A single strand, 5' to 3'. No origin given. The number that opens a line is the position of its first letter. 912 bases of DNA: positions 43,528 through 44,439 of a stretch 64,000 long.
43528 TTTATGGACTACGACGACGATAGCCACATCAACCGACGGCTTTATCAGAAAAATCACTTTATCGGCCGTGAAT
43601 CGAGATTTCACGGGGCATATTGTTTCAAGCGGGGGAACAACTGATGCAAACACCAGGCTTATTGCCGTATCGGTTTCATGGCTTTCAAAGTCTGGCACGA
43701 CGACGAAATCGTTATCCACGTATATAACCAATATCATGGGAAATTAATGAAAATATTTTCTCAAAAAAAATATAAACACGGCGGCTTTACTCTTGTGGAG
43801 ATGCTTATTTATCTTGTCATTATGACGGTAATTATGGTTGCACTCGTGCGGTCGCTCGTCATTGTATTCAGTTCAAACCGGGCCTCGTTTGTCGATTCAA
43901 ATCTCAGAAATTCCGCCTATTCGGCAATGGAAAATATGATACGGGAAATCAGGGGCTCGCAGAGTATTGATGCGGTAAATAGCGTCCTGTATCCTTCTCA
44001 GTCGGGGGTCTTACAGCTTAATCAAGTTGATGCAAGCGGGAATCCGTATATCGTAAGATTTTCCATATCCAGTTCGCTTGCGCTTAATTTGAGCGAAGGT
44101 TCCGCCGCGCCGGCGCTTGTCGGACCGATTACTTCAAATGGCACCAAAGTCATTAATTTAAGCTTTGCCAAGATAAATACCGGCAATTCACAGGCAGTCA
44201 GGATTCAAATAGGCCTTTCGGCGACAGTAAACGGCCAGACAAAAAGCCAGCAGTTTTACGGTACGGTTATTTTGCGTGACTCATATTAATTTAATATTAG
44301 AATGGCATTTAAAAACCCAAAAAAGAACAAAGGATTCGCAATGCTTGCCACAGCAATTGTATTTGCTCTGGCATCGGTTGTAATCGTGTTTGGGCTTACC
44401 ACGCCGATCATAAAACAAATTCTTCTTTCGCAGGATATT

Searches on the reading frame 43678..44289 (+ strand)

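Call 70: search_protein_families(library=pfam, proteins=[window:43678-44289:+], max_evalue=0.001)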
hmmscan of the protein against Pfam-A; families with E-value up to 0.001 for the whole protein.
window:43678-44289:+ (203 aa): 1 family
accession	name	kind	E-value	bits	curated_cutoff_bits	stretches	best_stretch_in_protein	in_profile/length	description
PF07963.17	N_methyl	-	2e-07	30.7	21.2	1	33-56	3-26/27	Prokaryotic N-terminal methylation motif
